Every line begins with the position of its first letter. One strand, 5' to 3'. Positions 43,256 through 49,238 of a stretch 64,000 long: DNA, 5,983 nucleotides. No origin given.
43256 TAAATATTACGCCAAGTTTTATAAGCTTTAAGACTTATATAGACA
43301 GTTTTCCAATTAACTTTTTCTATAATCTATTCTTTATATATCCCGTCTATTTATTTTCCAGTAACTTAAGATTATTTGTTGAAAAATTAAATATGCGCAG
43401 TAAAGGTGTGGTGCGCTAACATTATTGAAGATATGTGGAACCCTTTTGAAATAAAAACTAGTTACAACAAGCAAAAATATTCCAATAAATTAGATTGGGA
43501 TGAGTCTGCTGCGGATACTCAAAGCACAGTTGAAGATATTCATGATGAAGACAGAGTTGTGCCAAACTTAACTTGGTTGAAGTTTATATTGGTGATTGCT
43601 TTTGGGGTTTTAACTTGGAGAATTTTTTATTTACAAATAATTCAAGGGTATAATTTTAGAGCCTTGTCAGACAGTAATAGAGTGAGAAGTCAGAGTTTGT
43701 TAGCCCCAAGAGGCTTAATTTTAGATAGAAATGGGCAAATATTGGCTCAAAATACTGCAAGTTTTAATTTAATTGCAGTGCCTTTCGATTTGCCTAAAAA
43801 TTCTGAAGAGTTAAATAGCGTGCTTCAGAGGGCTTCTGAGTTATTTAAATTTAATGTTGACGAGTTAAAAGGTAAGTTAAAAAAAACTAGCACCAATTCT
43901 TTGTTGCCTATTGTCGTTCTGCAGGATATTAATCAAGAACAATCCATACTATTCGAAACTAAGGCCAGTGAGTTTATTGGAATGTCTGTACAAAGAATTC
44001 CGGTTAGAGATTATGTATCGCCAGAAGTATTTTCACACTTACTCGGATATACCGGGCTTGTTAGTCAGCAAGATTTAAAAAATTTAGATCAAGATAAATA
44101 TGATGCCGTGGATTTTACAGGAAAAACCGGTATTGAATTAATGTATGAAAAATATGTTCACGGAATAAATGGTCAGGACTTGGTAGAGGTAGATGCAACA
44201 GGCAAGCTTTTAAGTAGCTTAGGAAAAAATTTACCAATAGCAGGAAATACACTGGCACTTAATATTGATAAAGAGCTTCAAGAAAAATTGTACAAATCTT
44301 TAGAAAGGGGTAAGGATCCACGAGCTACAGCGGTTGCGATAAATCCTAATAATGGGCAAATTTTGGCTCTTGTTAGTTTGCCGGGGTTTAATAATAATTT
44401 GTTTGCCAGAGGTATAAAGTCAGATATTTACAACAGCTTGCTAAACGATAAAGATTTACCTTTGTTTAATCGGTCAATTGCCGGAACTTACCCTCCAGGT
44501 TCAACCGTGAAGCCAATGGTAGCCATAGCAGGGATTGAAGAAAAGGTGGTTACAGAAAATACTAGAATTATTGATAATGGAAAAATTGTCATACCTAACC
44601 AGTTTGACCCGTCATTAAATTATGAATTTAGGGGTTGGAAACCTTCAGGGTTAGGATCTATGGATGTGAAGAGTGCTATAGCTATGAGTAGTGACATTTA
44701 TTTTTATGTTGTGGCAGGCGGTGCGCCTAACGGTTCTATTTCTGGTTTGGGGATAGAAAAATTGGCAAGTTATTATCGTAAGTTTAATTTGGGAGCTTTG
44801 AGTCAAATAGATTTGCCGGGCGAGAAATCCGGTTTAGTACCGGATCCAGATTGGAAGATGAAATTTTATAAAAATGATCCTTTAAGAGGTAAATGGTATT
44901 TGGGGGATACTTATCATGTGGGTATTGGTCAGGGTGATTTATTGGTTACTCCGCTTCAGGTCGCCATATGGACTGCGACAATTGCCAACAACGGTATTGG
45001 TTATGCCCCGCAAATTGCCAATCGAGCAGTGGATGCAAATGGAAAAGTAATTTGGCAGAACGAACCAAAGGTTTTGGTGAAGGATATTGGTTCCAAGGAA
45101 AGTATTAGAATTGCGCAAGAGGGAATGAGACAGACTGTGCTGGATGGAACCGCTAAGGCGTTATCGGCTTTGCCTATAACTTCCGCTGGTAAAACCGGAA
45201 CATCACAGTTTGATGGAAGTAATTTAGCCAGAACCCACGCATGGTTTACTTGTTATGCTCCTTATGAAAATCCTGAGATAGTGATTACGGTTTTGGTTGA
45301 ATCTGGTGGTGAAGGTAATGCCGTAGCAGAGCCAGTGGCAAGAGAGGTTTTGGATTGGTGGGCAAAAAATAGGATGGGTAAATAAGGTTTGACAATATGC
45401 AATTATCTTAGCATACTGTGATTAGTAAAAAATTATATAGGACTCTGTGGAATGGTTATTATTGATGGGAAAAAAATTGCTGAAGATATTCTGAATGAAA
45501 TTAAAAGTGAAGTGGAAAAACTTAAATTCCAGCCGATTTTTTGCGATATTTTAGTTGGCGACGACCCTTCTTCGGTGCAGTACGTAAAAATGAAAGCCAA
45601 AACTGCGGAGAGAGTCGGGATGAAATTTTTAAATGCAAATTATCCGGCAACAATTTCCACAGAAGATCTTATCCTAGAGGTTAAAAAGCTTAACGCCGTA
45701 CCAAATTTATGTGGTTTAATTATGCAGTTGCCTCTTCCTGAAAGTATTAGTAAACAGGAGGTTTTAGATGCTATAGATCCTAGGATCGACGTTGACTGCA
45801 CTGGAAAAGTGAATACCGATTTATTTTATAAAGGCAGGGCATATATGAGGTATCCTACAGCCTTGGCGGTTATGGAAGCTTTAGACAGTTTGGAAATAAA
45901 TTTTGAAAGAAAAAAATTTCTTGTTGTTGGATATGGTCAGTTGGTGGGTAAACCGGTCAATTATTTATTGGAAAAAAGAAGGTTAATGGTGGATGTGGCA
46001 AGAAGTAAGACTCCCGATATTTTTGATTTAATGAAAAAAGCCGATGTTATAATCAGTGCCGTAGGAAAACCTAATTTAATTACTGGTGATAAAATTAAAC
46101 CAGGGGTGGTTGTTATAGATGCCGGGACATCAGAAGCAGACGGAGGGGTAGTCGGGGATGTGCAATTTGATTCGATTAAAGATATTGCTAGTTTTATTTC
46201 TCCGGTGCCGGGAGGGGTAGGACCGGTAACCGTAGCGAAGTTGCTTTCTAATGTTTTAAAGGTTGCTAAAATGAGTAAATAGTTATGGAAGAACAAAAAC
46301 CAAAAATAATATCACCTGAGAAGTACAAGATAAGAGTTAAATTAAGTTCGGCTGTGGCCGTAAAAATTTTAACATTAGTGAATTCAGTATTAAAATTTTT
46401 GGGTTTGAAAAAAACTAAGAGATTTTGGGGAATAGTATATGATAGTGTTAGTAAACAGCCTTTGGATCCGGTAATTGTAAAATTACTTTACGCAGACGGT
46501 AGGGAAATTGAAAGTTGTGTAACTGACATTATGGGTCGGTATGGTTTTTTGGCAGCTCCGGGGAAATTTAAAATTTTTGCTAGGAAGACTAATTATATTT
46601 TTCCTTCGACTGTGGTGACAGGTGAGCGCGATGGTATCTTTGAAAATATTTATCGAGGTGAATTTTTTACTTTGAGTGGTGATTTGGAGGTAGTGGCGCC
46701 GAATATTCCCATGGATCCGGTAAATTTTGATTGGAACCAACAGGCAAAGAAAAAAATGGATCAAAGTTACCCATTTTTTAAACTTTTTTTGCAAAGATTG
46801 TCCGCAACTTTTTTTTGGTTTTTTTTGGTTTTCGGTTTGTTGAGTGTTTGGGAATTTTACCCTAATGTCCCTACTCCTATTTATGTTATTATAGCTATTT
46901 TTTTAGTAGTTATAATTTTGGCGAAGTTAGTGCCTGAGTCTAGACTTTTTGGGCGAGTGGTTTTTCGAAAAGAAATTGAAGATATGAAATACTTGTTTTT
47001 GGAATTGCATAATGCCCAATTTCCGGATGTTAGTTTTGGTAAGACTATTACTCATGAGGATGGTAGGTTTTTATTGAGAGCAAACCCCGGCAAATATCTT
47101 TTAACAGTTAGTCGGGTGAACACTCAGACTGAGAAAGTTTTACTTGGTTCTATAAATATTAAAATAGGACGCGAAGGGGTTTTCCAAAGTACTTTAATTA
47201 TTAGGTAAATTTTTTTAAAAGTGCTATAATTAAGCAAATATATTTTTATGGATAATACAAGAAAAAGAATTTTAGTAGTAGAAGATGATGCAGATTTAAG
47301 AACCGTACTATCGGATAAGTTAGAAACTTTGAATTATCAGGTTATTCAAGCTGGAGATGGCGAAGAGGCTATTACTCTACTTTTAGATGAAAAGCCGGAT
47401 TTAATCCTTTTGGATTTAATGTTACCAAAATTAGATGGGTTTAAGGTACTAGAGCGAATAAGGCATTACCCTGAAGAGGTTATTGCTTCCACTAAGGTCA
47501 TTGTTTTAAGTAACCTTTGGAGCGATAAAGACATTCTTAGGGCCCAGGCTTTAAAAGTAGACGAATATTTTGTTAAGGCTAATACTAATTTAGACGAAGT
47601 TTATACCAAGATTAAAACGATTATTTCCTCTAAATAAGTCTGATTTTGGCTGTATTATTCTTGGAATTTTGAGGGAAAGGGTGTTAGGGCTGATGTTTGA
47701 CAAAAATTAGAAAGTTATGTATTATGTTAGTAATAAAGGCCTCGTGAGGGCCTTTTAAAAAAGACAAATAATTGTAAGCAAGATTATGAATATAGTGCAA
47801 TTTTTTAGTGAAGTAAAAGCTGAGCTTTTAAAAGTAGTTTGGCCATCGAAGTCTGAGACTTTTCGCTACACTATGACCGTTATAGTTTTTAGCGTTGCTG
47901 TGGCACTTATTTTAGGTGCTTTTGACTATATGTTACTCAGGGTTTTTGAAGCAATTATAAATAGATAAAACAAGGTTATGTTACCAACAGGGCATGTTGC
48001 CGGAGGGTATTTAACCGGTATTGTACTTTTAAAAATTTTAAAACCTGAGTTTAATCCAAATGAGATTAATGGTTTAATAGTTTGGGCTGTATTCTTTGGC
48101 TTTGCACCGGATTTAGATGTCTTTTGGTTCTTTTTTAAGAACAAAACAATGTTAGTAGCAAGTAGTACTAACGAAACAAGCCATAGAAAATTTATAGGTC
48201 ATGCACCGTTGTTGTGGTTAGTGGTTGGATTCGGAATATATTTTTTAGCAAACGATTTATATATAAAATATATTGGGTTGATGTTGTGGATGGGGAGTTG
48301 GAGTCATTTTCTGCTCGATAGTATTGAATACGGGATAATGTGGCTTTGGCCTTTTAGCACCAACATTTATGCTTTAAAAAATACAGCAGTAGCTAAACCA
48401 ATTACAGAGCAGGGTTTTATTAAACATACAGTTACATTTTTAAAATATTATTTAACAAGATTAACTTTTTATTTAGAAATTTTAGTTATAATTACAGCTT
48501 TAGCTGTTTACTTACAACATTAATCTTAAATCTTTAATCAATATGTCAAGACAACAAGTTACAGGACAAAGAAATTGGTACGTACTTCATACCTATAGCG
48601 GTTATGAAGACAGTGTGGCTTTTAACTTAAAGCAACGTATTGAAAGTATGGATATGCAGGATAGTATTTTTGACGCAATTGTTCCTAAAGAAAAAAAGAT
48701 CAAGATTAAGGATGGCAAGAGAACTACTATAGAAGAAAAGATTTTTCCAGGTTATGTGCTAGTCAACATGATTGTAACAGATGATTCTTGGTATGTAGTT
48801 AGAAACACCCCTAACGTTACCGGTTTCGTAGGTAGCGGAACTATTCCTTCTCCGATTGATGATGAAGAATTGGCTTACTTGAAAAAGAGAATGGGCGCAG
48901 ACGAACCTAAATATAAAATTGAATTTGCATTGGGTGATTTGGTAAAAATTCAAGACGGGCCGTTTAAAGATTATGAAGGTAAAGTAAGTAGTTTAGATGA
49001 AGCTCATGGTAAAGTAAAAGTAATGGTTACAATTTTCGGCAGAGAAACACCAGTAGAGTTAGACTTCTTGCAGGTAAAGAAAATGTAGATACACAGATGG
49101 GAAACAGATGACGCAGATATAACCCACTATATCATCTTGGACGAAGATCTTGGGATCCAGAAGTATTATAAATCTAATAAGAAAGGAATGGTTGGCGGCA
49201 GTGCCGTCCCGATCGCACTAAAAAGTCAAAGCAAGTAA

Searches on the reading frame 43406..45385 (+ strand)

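Call 22: search_protein_families(library=pfam, proteins=[window:43406-45385:+], max_evalue=0.00001)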
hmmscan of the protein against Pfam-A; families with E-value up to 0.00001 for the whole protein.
window:43406-45385:+ (659 aa): 2 families
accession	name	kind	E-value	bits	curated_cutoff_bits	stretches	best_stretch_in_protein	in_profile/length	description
PF00905.27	Transpeptidase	-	1.1e-59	202.6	22.1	1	308-649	2-298/299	Penicillin binding protein transpeptidase domain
PF03717.20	PBP_dimer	-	6.9e-37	128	24.4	1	100-270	4-177/180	Penicillin-binding Protein dimerisation domain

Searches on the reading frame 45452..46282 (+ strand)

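Call 22: search_protein_families(library=pfam, proteins=[window:45452-46282:+], max_evalue=0.00001)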
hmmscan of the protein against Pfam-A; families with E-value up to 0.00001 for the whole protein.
window:45452-46282:+ (276 aa): 2 families
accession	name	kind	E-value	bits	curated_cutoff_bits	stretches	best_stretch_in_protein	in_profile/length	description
PF02882.25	THF_DHG_CYH_C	-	1.9e-47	161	27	1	120-274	3-158/160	Tetrahydrofolate dehydrogenase/cyclohydrolase, NAD(P)-binding domain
PF00763.28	THF_DHG_CYH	-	2e-30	105.8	32.8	1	4-115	1-115/115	Tetrahydrofolate dehydrogenase/cyclohydrolase, catalytic domain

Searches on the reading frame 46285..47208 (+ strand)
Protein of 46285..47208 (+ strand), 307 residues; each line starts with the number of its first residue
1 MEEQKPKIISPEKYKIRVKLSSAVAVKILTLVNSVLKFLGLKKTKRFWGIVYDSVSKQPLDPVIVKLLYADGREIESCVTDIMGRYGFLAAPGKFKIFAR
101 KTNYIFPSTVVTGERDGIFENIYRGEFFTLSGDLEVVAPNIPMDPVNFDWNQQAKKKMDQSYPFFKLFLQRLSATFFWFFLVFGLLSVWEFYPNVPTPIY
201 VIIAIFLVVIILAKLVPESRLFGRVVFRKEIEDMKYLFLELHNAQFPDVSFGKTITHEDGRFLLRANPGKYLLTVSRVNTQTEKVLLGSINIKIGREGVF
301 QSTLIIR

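Call 22: search_protein_families(library=pfam, proteins=[window:46285-47208:+], max_evalue=0.00001)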
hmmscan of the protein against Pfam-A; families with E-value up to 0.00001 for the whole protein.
window:46285-47208:+ (307 aa): 1 family
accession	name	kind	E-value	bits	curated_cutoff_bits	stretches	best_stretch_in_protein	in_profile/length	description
PF13620.12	CarboxypepD_reg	-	5.2e-07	30.4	32.3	0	253-284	31-63/82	Carboxypeptidase regulatory-like domain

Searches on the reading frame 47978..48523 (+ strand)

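Call 22: search_protein_families(library=pfam, proteins=[window:47978-48523:+], max_evalue=0.00001)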
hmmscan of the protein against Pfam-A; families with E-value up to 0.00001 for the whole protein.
window:47978-48523:+ (181 aa): 1 family
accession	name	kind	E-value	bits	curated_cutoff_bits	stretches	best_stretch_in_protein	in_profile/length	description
PF04307.19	YdjM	-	1.4e-18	67.5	29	1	1-177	1-168/176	YdjM inner membrane protein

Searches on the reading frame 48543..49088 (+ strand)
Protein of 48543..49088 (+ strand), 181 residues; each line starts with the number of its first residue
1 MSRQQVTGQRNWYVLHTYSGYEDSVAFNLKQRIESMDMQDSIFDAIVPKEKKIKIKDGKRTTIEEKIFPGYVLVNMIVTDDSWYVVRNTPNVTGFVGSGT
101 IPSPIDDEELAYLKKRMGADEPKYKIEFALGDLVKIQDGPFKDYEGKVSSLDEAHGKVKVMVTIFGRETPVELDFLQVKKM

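Call 22: search_protein_families(library=pfam, proteins=[window:48543-49088:+], max_evalue=0.00001)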
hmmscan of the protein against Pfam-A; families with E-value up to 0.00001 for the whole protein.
window:48543-49088:+ (181 aa): 1 family
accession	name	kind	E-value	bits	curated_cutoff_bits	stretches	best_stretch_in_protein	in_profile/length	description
PF02357.24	NusG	-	1.4e-28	99.7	22.2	1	11-111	2-90/93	Transcription termination factor nusG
